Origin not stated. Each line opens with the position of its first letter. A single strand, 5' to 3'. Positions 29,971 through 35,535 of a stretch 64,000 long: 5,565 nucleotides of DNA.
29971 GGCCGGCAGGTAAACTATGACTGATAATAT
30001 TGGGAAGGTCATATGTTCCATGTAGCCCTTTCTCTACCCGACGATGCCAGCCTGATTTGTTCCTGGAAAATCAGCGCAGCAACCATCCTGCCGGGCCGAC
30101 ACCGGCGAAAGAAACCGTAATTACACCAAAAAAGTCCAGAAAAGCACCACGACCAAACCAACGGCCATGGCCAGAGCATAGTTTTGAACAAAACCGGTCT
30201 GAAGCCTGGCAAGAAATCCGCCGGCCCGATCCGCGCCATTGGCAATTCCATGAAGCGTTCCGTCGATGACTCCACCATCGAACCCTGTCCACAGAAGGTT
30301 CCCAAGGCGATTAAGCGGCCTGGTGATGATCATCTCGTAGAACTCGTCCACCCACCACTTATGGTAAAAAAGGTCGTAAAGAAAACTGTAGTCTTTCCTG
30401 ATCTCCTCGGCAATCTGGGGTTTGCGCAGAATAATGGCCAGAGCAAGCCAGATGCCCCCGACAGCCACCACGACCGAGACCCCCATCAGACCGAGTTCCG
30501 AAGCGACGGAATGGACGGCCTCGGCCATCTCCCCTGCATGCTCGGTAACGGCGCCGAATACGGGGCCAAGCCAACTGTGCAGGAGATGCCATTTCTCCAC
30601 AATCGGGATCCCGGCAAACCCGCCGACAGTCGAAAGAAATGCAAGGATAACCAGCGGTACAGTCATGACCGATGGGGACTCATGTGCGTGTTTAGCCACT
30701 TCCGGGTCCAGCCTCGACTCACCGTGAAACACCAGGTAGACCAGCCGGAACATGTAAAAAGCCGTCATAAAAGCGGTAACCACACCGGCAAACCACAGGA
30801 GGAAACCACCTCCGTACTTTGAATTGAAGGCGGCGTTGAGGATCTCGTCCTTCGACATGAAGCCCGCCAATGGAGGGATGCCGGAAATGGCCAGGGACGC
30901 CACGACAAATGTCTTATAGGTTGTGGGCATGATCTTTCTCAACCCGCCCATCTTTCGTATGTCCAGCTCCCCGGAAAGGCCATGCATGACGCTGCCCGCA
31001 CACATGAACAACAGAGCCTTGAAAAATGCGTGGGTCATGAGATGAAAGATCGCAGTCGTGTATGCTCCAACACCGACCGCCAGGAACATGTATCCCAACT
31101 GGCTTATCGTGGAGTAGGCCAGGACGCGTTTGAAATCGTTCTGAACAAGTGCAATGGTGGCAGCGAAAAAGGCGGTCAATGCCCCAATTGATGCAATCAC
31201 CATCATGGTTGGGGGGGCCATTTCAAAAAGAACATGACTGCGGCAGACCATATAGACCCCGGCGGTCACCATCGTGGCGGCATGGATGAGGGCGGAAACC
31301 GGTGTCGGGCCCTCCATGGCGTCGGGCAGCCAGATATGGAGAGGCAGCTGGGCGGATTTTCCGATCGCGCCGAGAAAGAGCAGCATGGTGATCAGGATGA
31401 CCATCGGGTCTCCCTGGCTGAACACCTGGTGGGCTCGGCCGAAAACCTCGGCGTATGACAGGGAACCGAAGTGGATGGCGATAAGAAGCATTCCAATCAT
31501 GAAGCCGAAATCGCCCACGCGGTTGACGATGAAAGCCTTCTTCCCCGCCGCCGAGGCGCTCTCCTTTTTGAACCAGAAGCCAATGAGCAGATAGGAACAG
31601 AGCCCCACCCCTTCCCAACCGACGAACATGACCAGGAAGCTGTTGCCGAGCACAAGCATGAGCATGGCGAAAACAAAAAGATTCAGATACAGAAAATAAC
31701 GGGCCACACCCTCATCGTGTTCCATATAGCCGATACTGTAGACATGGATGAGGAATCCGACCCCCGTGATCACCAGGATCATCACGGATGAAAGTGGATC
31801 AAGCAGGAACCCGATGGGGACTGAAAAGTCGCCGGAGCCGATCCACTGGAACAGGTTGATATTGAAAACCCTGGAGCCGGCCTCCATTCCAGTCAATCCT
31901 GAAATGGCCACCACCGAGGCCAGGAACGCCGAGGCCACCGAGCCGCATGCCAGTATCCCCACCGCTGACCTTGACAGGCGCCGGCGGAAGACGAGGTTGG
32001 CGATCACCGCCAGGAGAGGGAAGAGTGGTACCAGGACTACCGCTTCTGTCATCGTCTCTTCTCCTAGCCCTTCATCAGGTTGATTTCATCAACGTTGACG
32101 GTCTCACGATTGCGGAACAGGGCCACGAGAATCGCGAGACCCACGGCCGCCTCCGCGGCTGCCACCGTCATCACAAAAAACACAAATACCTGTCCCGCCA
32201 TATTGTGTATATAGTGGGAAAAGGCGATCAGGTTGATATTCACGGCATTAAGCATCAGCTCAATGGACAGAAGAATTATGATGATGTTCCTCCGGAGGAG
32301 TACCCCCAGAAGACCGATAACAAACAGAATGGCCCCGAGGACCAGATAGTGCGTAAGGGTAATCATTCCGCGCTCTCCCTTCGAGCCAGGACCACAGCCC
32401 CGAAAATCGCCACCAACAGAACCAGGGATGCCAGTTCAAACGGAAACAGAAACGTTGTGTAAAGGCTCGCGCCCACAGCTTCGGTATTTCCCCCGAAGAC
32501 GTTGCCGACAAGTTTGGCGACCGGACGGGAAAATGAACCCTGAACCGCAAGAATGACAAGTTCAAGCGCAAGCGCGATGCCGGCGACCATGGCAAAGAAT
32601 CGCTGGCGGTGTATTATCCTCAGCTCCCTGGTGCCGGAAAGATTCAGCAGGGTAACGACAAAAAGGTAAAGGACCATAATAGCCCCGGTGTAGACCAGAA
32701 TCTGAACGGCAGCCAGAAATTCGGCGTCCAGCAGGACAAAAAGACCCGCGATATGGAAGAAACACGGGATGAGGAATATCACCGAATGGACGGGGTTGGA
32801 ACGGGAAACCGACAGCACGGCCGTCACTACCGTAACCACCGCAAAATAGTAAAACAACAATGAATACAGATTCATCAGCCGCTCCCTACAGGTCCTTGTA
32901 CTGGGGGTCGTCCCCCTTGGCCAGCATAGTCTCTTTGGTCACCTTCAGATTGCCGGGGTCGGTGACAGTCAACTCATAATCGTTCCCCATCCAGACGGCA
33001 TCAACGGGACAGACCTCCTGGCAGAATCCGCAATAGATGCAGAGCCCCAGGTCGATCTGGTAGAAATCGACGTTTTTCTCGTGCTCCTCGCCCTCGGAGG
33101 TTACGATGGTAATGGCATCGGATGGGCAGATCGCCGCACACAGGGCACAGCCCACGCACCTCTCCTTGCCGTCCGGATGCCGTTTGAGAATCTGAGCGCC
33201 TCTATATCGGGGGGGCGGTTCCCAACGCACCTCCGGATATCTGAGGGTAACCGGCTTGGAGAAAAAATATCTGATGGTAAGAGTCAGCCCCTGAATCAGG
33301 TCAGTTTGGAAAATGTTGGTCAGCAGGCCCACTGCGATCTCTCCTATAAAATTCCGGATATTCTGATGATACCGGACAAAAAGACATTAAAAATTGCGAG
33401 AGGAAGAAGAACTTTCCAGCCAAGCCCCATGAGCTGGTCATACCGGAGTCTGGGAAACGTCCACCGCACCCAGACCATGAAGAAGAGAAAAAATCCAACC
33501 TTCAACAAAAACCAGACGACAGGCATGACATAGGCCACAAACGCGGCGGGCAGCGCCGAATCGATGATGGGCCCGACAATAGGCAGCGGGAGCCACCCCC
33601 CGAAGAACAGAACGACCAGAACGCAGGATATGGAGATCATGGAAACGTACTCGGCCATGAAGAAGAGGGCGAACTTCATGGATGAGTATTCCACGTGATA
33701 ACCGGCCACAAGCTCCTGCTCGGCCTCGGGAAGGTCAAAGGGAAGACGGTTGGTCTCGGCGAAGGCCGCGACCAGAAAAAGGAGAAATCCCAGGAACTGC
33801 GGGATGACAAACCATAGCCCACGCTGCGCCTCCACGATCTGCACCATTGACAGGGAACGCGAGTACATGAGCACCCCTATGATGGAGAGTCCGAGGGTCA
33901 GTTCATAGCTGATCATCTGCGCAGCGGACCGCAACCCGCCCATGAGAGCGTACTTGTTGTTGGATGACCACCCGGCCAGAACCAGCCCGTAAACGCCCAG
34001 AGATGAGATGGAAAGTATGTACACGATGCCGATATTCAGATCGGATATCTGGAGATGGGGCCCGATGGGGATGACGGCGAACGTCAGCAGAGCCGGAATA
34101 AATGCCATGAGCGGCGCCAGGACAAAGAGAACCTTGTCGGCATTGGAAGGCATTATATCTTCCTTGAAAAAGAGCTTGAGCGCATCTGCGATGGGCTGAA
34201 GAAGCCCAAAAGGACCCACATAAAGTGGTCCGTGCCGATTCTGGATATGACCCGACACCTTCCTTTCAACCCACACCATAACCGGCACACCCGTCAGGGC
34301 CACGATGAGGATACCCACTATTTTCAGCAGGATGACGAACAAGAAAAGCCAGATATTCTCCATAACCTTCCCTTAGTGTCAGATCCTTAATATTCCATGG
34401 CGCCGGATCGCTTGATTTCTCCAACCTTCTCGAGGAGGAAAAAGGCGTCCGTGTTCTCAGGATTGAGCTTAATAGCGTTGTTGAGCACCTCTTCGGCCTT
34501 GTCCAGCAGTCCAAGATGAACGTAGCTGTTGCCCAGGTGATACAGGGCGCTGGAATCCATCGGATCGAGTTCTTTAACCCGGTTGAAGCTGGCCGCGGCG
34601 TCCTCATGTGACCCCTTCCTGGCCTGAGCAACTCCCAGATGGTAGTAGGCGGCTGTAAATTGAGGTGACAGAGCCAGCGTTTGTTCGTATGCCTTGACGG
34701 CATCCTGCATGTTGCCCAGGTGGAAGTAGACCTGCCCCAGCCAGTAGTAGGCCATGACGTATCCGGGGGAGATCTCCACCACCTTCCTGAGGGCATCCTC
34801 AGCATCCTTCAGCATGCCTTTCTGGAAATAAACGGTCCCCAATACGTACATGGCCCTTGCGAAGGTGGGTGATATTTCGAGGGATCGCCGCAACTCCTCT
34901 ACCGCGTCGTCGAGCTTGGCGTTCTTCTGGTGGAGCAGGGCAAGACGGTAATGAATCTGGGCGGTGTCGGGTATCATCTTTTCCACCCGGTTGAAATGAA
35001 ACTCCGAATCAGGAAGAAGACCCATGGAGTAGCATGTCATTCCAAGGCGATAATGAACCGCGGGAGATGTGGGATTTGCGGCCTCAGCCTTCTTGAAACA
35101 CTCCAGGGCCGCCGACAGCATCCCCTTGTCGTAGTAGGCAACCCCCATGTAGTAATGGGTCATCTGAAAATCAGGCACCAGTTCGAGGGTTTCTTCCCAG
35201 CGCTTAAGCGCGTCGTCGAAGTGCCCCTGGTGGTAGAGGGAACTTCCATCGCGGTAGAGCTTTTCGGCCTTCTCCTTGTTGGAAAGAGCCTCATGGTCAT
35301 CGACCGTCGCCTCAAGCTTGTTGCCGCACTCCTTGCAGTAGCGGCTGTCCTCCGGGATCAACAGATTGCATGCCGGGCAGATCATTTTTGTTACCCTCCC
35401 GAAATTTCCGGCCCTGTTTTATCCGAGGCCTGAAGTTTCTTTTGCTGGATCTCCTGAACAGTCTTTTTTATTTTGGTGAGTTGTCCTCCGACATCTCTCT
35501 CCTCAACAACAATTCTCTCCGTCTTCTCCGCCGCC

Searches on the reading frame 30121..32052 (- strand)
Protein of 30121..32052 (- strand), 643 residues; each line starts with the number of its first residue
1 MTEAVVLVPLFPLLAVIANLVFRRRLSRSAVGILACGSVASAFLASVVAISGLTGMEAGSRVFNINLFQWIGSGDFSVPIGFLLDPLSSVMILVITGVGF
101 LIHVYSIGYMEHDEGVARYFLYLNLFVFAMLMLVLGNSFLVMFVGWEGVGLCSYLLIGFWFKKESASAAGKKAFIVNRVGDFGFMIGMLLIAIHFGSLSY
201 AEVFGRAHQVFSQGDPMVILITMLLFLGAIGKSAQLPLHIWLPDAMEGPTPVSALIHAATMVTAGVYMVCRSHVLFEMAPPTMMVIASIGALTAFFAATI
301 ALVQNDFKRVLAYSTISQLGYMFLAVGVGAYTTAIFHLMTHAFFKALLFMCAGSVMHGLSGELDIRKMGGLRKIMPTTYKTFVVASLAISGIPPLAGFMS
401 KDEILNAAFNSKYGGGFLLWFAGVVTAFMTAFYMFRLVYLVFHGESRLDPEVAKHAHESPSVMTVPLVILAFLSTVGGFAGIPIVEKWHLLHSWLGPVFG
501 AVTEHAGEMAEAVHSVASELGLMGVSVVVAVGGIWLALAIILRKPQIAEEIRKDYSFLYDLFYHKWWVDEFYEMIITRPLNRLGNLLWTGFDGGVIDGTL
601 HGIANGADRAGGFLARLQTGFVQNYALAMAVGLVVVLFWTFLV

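Call 6: search_protein_families(library=ncbifam, proteins=[window:30121-32052:-], max_evalue=1e-10)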
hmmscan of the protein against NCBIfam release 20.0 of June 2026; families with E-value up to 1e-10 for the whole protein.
window:30121-32052:- (643 aa): 73 families (the best 25 are shown)
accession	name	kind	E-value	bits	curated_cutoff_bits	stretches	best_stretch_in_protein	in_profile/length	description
NF005141.0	PRK06590.1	equivalog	2.2e-235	783.3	556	1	2-642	2-611/615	NADH-quinone oxidoreductase subunit L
TIGR01974.1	NDH_I_L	subfamily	1.3e-232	774.2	407.5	1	5-640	3-629/630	NADH-quinone oxidoreductase subunit L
NF005626.0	PRK07376.1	equivalog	2.4e-166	554.9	963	2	5-450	8-462/675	NAD(P)H-quinone oxidoreductase subunit 5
NF040617.1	F420_dehyd_FpoL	exception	7e-141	471.1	1050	1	3-637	4-661/669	F420H2 dehydrogenase subunit FpoL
NF009287.0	PRK12647.1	equivalog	1.2e-98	331.6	937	1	13-559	11-540/773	putative monovalent cation/H+ antiporter subunit A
NF009288.0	PRK12648.1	equivalog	1.6e-97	327.7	1104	1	6-539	4-522/954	monovalent cation/H+ antiporter subunit A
NF009285.0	PRK12645.1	equivalog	5.9e-94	315.9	1028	1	8-538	7-548/804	Na+/H+ antiporter subunit A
TIGR00940.1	2a6301s01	subfamily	1e-93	315.1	920.45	1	12-540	9-542/793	monovalent cation:proton antiporter subunit A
NF005633.0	PRK07390.1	subfamily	4e-89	299.8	676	1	3-640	7-606/613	NAD(P)H-quinone oxidoreductase subunit F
NF009289.0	PRK12649.1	equivalog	6e-86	289.5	1117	1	5-484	7-489/789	putative monovalent cation/H+ antiporter subunit A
NF005097.0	PRK06525.1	equivalog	1.4e-84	284.5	430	1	34-485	30-479/480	hydrogenase 4 subunit D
TIGR01960.1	ndhF3_CO2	subfamily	1.9e-84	284.3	588.7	1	2-639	6-605/606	NAD(P)H dehydrogenase, subunit NdhF3 family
NF009290.0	PRK12650.1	equivalog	2e-84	284.2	980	1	5-545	3-524/966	DUF4040 family protein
NF009284.0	PRK12644.1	equivalog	5.6e-81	272.9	962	1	7-498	4-485/975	Na+/H+ antiporter subunit A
NF009286.0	PRK12646.1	equivalog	1.5e-74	251.9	1063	1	12-544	12-553/800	DUF4040 family protein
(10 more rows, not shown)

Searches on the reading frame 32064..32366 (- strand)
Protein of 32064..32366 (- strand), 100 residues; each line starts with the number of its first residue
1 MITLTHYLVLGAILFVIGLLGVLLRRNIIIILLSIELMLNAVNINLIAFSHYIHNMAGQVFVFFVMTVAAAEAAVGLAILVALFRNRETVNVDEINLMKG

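Call 6: search_protein_families(library=ncbifam, proteins=[window:32064-32366:-], max_evalue=1e-10)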
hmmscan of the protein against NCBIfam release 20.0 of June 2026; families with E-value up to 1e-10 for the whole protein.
window:32064-32366:- (100 aa): 6 families
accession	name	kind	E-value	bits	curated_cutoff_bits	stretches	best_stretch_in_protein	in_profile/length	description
NF004321.0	PRK05715.1-3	equivalog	6.4e-42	141.9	91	1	1-100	1-101/101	NADH-quinone oxidoreductase subunit NuoK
NF004322.0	PRK05715.1-4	equivalog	3.6e-39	133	128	1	2-99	4-103/104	NADH-quinone oxidoreductase subunit NuoK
NF004323.0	PRK05715.1-5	equivalog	2.8e-38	130.3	89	1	1-100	2-102/102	NADH-quinone oxidoreductase subunit NuoK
NF004320.0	PRK05715.1-2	equivalog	1.4e-36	124.5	57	1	2-99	1-98/99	NADH-quinone oxidoreductase subunit NuoK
NF040614.1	F420_dehyd_FpoK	exception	3.8e-34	117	145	1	4-99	2-97/98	F420H2 dehydrogenase subunit FpoK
NF004319.0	PRK05715.1-1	equivalog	3.6e-26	91.3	101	1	1-100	1-100/100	NADH-quinone oxidoreductase subunit NuoK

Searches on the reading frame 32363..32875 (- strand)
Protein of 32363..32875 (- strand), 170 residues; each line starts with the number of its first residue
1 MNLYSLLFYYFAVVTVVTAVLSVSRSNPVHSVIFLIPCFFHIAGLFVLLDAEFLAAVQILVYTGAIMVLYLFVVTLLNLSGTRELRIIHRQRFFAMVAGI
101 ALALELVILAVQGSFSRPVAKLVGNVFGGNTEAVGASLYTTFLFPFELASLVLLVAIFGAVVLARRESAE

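Call 6: search_protein_families(library=ncbifam, proteins=[window:32363-32875:-], max_evalue=1e-10)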
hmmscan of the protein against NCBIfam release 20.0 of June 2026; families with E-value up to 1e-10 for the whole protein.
window:32363-32875:- (170 aa): 10 families
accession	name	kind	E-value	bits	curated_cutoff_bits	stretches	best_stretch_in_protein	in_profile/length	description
NF005164.0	PRK06638.1-4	equivalog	2.1e-41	141.6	154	1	1-167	1-172/211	NADH-quinone oxidoreductase subunit J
NF005165.0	PRK06638.1-5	equivalog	1.7e-32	112.5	192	1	6-168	21-185/282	NADH-quinone oxidoreductase subunit J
NF005168.0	PRK06638.2-3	equivalog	9.4e-32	110.3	154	1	6-168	6-169/172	NADH-quinone oxidoreductase subunit J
NF005163.0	PRK06638.1-3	equivalog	7.9e-28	97.3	174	1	8-168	12-171/203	NADH-quinone oxidoreductase subunit J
NF005167.0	PRK06638.2-2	equivalog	4.3e-25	88.5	137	1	6-168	5-166/176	NADH-quinone oxidoreductase subunit J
NF005162.0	PRK06638.1-1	equivalog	4.5e-23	82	157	1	6-169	3-164/184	NADH-quinone oxidoreductase subunit J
NF005166.0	PRK06638.2-1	equivalog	1.5e-21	77.1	284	1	6-168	6-167/174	NADH-quinone oxidoreductase subunit J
NF005169.0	PRK06638.2-4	equivalog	1.2e-19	71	319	1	6-162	5-163/182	NADH-quinone oxidoreductase subunit J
NF005025.0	PRK06433.1-5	equivalog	1e-13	51.4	95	1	6-77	14-85/96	NADH dehydrogenase subunit J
NF005023.0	PRK06433.1-2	equivalog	3.3e-13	49.9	92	1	3-76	2-75/82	NADH dehydrogenase subunit J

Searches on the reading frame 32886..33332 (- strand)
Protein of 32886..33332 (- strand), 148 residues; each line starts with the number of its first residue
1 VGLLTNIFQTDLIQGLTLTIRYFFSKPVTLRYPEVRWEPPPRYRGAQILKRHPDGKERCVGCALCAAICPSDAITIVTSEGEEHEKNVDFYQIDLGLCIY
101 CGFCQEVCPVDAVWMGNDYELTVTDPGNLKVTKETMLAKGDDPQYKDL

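Call 6: search_protein_families(library=ncbifam, proteins=[window:32886-33332:-], max_evalue=1e-10)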
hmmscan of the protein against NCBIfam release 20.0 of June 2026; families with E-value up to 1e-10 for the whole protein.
window:32886-33332:- (148 aa): 19 families
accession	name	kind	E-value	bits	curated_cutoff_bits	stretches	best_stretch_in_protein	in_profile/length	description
TIGR01971.1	NuoI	subfamily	4.4e-44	149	113.05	1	15-135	1-120/121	NADH-quinone oxidoreductase, chain I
NF004538.0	PRK05888.1-4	equivalog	7e-43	146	135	1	4-142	8-146/162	NADH-quinone oxidoreductase subunit NuoI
NF004539.0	PRK05888.1-5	equivalog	1.6e-40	138.4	225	1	6-142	10-146/162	NADH-quinone oxidoreductase subunit NuoI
NF004537.0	PRK05888.1-3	equivalog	2e-38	132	163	1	10-138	21-155/204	NADH-quinone oxidoreductase subunit NuoI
NF004536.0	PRK05888.1-1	equivalog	9.7e-38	129.3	212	1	11-142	12-145/180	NADH-quinone oxidoreductase subunit NuoI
NF004544.0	PRK05888.2-6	equivalog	8e-36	123.6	457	1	9-130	31-153/220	NADH-quinone oxidoreductase subunit NuoI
NF004542.0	PRK05888.2-3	equivalog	6e-33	114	248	1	4-141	28-166/203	NADH-quinone oxidoreductase subunit NuoI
NF004540.0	PRK05888.2-1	equivalog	5.8e-24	84.3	215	1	11-123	3-113/139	NADH-quinone oxidoreductase subunit NuoI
NF004541.0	PRK05888.2-2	equivalog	1.7e-23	83.3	217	1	10-134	18-132/168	NADH-quinone oxidoreductase subunit NuoI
NF004543.0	PRK05888.2-5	equivalog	2.2e-22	79.6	243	1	18-124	25-126/217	NADH-quinone oxidoreductase subunit NuoI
NF040612.1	F420_dehyd_FpoI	exception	3.7e-22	78.6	180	1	15-122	5-108/135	F420H2 dehydrogenase subunit FpoI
NF009053.0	PRK12387.1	subfamily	1.2e-21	77.3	204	1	54-134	35-111/180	formate hydrogenlyase complex iron-sulfur subunit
NF004545.0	PRK05888.3-1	equivalog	2.2e-21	76.1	229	1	12-124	26-134/154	NADH-quinone oxidoreductase subunit NuoI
NF010590.0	PRK13984.1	equivalog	9.9e-21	73.5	946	1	19-129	17-124/611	putative oxidoreductase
NF006076.0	PRK08222.1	equivalog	2.5e-20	73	270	1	28-131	14-108/181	hydrogenase 4 subunit H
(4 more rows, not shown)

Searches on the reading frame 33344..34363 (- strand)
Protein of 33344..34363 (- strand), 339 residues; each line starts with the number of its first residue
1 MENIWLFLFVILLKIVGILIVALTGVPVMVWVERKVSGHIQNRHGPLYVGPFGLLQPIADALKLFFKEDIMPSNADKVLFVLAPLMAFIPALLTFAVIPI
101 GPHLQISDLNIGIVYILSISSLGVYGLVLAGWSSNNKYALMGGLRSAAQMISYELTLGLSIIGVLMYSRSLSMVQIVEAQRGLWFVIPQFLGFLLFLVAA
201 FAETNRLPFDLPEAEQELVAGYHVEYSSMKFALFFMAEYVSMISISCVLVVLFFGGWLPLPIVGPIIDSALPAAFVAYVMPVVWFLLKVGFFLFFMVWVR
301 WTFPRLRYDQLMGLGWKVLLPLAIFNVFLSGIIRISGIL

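Call 6: search_protein_families(library=ncbifam, proteins=[window:33344-34363:-], max_evalue=1e-10)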
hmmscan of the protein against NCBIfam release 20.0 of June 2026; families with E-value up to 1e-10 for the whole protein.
window:33344-34363:- (339 aa): 7 families
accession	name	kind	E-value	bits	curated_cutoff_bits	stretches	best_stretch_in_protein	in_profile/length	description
NF004743.0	PRK06076.1-4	equivalog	7.9e-121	403.9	494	1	8-334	13-342/433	NADH-quinone oxidoreductase subunit NuoH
NF004740.0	PRK06076.1-1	equivalog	3.6e-114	381.7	399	1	9-333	12-319/325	NADH-quinone oxidoreductase subunit NuoH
NF004741.0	PRK06076.1-2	equivalog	8.6e-113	376.9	305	1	8-335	19-334/337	NADH-quinone oxidoreductase subunit NuoH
NF004745.0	PRK06076.1-6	equivalog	9.9e-113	376.8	450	1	6-331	10-330/341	NADH-quinone oxidoreductase subunit NuoH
NF004744.0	PRK06076.1-5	equivalog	1.3e-102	343.7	542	1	5-333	29-362/372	NADH-quinone oxidoreductase subunit NuoH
NF004742.0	PRK06076.1-3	equivalog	8.6e-99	331.1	531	1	8-337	21-351/356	NADH-quinone oxidoreductase subunit NuoH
NF040610.1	F420_dehyd_FpoH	exception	4.8e-94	315.5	475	1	13-330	12-332/339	F420H2 dehydrogenase subunit FpoH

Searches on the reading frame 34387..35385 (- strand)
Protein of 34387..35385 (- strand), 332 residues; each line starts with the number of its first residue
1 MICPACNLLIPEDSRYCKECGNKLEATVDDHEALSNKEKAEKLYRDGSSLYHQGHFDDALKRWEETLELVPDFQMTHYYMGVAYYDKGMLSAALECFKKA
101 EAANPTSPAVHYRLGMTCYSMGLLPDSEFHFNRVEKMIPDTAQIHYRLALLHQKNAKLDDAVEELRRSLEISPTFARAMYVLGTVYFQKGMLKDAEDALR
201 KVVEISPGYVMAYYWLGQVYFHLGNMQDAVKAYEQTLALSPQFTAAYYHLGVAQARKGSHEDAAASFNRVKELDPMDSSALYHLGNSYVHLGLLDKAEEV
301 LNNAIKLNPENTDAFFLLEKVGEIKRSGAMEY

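Call 4: search_protein_families(library=pfam, proteins=[window:34387-35385:-], max_evalue=0.01)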
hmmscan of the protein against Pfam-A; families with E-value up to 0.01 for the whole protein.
window:34387-35385:- (332 aa): 39 families (the best 25 are shown)
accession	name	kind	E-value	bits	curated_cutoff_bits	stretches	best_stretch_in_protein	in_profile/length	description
PF00515.34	TPR_1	-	9.7e-56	183.9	27.8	6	212-243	3-34/34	Tetratricopeptide repeat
PF07719.23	TPR_2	-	1.2e-53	175.2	27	6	212-242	3-33/34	Tetratricopeptide repeat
PF13414.12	TPR_11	-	3.7e-50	167.8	26.8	7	217-258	1-42/42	TPR repeat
PF13181.12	TPR_8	-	4.4e-38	126.6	25.7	4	279-311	2-34/34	Tetratricopeptide repeat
PF13432.12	TPR_16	-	7.3e-38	129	32.7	4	227-275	14-62/65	Tetratricopeptide repeat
PF14559.12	TPR_19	-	6.1e-32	110.2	25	5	190-249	5-63/68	Tetratricopeptide repeat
PF13431.12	TPR_17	-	1.2e-29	100.5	24.4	1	199-230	2-33/34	Tetratricopeptide repeat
PF13428.12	TPR_14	-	2.6e-28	96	23.5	3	280-318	3-41/44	Tetratricopeptide repeat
PF13174.12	TPR_6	-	2.4e-26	91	26.3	1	212-241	2-31/33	Tetratricopeptide repeat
PF13424.12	TPR_12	-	9.9e-25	87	30.1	2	140-206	1-75/77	Tetratricopeptide repeat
PF12895.13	ANAPC3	-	3.9e-20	72.4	27.2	4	125-201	6-81/82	Anaphase-promoting complex, cyclosome, subunit 3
PF24575.1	TPR_Slam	-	8.2e-13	49.1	35.2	1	217-267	54-104/104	Surface lipoprotein assembly modifier, N-terminal TPR repeats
PF13371.12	TPR_9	-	1.4e-12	47.9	35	0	186-242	5-61/73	Tetratricopeptide repeat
PF23914.1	TPR_CcmH_CycH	-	6.3e-12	46.1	42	1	198-310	38-153/158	Cytochrome c-type biogenesis protein H TPR domain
PF13176.12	TPR_7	-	6.9e-12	44.9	27.9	0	216-242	5-31/36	Tetratricopeptide repeat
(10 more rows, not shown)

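Call 5: search_protein_families(library=ncbifam, proteins=[window:34387-35385:-], max_evalue=0.001)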
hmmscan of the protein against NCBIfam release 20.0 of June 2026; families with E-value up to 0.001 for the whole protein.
window:34387-35385:- (332 aa): 35 families (the best 25 are shown)
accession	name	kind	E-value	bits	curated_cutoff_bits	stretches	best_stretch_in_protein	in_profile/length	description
NF040959.1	MamA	equivalog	1.8e-44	151.6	200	2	133-274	62-203/204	magnetosome protein MamA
TIGR02917.1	PEP_TPR_lipo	equivalog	3.7e-35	121.1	312.2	1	36-318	223-505/899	XrtA/PEP-CTERM system TPR-repeat protein PrsT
NF033762.1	social_mot_Tgl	equivalog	8.4e-25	87.6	225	2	141-237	30-127/252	social motility TPR repeat lipoprotein Tgl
NF047371.1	FlcA_CTERM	equivalog_domain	1.7e-23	83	300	3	31-134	428-533/646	periplasmic flagellar collar protein FlcA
TIGR02552.1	LcrH_SycD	equivalog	9.7e-23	80.4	104.8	3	219-318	27-126/136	SycD/LcrH family type III secretion system chaperone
TIGR02795.1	tol_pal_ybgF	equivalog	5.2e-22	78.7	90.1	3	212-272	41-104/119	tol-pal system protein YbgF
NF047507.1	TPR_BatC_Lepto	exception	2.1e-21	76.4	175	2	248-314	69-132/214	TPR repeat-containing protein BatC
TIGR02521.1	type_IV_pilW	equivalog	1e-20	74.3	154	2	45-203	36-196/234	type IV pilus biogenesis/stability protein PilW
TIGR00990.1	3a0801s09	subfamily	1.8e-20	73.2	757.25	2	156-271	345-460/615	mitochondrial import receptor subunit TOM70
NF002725.1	PRK02603.1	equivalog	7.7e-20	71.6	143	2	37-116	32-114/173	photosystem I assembly protein Ycf3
NF008391.2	PRK11189.1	equivalog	4.4e-19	69.1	250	2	213-277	68-132/297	lipoprotein NlpI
NF047558.1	TPR_END_plus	domain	1.5e-14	53.6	32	0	145-176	2-33/56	TPR end-of-group domain-containing protein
NF008757.0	PRK11788.1-5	equivalog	1.6e-14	53.9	363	1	135-261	173-300/388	lipopolysaccharide assembly protein LapB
NF033920.0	C39_PA2778_fam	equivalog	3.8e-14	52.7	150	1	188-273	168-253/255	PA2778 family cysteine peptidase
NF033758.1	gliding_GltE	equivalog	1.4e-13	50.6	225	1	140-262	220-343/411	adventurous gliding motility TPR repeat lipoprotein GltE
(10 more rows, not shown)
